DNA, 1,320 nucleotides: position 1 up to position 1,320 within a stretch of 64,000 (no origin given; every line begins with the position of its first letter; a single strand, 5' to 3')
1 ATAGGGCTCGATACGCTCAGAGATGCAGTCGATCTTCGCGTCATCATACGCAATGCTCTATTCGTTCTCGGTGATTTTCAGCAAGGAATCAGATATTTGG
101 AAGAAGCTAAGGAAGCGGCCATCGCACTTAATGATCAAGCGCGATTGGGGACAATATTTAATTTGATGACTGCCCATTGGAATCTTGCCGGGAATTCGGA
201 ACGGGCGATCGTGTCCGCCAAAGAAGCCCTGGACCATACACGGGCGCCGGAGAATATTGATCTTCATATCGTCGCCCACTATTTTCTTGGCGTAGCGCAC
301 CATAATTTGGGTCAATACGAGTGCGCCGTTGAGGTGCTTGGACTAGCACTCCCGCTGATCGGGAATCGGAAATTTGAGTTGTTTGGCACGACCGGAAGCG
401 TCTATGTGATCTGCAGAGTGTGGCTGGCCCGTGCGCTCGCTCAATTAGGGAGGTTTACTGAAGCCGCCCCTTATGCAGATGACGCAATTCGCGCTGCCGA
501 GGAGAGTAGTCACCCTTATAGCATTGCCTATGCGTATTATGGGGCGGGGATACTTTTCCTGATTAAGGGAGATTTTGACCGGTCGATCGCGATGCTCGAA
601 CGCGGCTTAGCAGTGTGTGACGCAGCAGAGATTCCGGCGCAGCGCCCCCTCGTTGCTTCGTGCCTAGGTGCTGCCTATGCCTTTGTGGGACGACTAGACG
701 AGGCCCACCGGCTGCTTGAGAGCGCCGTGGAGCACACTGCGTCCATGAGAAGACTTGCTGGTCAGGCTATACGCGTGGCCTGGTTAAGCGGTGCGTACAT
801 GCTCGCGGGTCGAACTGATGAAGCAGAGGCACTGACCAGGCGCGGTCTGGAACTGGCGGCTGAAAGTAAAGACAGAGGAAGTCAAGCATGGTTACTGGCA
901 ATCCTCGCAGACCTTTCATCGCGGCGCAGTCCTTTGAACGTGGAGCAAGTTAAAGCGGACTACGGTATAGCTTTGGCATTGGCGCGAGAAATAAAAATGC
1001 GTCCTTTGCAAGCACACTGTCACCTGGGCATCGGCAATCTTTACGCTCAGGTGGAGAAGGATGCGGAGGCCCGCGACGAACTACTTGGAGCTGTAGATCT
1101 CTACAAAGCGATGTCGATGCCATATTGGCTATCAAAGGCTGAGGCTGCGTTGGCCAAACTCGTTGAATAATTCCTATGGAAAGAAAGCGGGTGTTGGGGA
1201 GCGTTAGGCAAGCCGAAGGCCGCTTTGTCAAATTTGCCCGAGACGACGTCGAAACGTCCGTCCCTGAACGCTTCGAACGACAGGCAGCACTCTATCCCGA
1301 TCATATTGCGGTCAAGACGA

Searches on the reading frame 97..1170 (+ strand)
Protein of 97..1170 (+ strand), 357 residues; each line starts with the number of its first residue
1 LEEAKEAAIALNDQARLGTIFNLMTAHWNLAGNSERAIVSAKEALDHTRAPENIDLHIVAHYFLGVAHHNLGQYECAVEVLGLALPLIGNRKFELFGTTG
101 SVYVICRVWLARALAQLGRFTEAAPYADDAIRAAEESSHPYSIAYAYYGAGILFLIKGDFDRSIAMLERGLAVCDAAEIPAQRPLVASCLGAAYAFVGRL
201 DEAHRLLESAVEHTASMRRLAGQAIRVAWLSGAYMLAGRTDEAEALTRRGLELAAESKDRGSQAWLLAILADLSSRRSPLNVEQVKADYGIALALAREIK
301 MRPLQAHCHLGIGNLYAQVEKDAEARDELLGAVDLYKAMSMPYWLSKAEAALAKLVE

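Call 7: search_protein_families(library=pfam, proteins=[window:97-1170:+], max_evalue=0.01)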
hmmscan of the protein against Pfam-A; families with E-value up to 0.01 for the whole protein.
window:97-1170:+ (357 aa): 13 families
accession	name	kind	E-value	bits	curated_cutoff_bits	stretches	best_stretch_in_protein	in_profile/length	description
PF13424.12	TPR_12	-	1.7e-16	60.6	30.1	1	108-174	5-75/77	Tetratricopeptide repeat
PF07719.23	TPR_2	-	1.7e-13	49.9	27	0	109-135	6-32/34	Tetratricopeptide repeat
PF17874.7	TPR_MalT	-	3.6e-11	43.4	45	2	32-211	15-188/336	MalT-like TPR region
PF13181.12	TPR_8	-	8.5e-10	38.5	25.7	0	108-135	5-32/34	Tetratricopeptide repeat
PF00515.34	TPR_1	-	1.2e-09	38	27.8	0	144-172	1-29/34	Tetratricopeptide repeat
PF13428.12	TPR_14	-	4.1e-09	36.7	23.5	0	108-138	5-35/44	Tetratricopeptide repeat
PF07721.20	TPR_4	-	8e-09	35.7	27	0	186-208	3-25/26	Tetratricopeptide repeat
PF13374.12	TPR_10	-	3.8e-08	33.5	27.5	0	110-136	8-34/42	Tetratricopeptide repeat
PF13176.12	TPR_7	-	9.1e-08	32.1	27.9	0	110-138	5-33/36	Tetratricopeptide repeat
PF13432.12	TPR_16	-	9.1e-06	26.5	32.7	1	110-169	3-56/65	Tetratricopeptide repeat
PF14559.12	TPR_19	-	1.2e-05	26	25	1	198-256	5-57/68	Tetratricopeptide repeat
PF12968.13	DUF3856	-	0.0013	19.1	27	0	23-130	20-126/143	Domain of Unknown Function (DUF3856)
PF13431.12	TPR_17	-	0.0066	17.1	24.4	0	189-204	18-33/34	Tetratricopeptide repeat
